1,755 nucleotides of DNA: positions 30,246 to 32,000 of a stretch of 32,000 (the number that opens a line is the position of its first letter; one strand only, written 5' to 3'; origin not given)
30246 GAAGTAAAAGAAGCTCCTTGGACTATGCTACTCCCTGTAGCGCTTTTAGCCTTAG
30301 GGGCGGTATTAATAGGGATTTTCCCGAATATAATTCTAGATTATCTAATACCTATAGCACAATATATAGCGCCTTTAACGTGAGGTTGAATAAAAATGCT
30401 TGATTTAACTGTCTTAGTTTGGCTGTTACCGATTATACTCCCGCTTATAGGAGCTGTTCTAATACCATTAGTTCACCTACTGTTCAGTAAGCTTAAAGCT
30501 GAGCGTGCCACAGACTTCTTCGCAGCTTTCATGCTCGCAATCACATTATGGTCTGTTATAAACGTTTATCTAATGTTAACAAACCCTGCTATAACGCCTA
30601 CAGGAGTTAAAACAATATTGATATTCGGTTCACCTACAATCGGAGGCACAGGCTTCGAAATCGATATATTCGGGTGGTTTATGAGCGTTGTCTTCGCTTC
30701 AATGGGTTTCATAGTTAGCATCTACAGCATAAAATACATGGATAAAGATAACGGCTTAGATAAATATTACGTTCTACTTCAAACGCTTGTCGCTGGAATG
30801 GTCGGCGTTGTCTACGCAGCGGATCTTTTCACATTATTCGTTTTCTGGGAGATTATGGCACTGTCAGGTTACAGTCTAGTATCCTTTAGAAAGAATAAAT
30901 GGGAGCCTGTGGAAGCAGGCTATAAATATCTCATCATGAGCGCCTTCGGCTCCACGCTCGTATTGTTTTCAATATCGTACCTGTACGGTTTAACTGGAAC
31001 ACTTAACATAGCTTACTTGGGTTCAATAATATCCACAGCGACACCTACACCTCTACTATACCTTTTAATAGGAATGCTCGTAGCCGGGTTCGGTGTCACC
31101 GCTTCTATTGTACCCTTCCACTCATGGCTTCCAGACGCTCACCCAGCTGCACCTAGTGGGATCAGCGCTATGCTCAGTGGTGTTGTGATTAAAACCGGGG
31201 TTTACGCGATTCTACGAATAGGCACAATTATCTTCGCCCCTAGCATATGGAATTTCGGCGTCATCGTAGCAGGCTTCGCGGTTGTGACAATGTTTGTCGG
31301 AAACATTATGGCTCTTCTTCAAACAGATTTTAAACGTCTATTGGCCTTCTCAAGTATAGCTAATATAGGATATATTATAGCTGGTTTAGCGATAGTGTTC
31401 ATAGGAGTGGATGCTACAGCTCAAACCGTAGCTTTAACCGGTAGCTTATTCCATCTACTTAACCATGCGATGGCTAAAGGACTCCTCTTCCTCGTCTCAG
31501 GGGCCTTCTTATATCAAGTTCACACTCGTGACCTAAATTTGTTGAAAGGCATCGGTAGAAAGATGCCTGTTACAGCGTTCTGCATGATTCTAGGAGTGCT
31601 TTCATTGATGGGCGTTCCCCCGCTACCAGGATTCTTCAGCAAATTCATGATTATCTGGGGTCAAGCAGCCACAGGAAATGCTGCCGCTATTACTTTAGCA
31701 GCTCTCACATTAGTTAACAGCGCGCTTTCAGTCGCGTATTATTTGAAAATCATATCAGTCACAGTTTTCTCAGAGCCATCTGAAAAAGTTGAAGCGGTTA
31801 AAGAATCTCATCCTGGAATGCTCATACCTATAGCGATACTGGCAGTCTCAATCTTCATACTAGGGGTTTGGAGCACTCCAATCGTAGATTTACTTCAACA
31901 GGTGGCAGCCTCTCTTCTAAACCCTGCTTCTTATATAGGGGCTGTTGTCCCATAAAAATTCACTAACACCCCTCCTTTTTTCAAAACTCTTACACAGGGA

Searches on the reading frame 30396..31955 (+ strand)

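Call 5: search_protein_families(library=pfam, proteins=[window:30396-31955:+])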
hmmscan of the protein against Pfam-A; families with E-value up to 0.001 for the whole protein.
window:30396-31955:+ (519 aa): 2 families
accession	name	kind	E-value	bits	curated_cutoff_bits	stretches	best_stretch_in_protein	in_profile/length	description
PF00361.26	Proton_antipo_M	-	3.1e-66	224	21.5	1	141-434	1-286/294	NADH:quinone oxidoreductase/Mrp antiporter, TM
PF00662.26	Proton_antipo_N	-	3.7e-07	30.4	24.5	1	86-125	12-51/51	NADH-Ubiquinone oxidoreductase (complex I), chain 5 N-terminus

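Call 7: search_protein_families(library=ncbifam, proteins=[window:30396-31955:+])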
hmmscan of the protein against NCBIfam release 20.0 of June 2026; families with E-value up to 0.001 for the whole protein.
window:30396-31955:+ (519 aa): 75 families (the best 25 are shown)
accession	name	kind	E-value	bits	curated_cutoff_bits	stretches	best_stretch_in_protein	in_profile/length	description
NF006240.0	PRK08376.1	subfamily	2.4e-115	386.4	662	1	13-517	11-517/521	putative monovalent cation/H+ antiporter subunit D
NF005086.0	PRK06521.1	equivalog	9.4e-94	315.1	667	1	31-509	21-508/669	hydrogenase 4 subunit B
NF005097.0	PRK06525.1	equivalog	1.7e-84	284.3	430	1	11-491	7-473/480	hydrogenase 4 subunit D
NF006241.0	PRK08377.1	equivalog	2.6e-81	274.1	645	1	11-517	7-487/494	NADH dehydrogenase subunit N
NF006419.0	PRK08668.1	equivalog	8.2e-79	266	617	1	47-506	28-480/613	NADH dehydrogenase subunit M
NF009306.0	PRK12663.1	equivalog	8.8e-75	252.4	542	1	13-519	6-493/498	Na+/H+ antiporter subunit D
NF006418.0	PRK08667.1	equivalog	2.7e-73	247.6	794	1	32-500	24-493/644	hydrogenase membrane subunit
TIGR01972.1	NDH_I_M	subfamily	1.8e-69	234.7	263.8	1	13-508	5-483/486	NADH-quinone oxidoreductase subunit M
TIGR01770.1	NDH_I_N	subfamily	2.2e-69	234.7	332.6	1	10-496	4-471/472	NADH-quinone oxidoreductase subunit NuoN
NF005818.0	PRK07691.1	equivalog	6.7e-68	229.9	586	1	10-518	7-494/496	Na+/H+ antiporter subunit D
NF009288.0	PRK12648.1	equivalog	7.1e-64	216.3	1104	1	17-508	3-487/954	monovalent cation/H+ antiporter subunit A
NF009305.0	PRK12662.1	equivalog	1.9e-63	214.9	700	1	19-508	8-491/492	putative monovalent cation/H+ antiporter subunit D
NF005141.0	PRK06590.1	equivalog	1.2e-60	206.1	556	1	10-500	6-476/615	NADH-quinone oxidoreductase subunit L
TIGR00940.1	2a6301s01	subfamily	1.5e-60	205.5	920.45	1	13-507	5-503/793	monovalent cation:proton antiporter subunit A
NF009285.0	PRK12645.1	equivalog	1.6e-60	205.3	1028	1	11-506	6-506/804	Na+/H+ antiporter subunit A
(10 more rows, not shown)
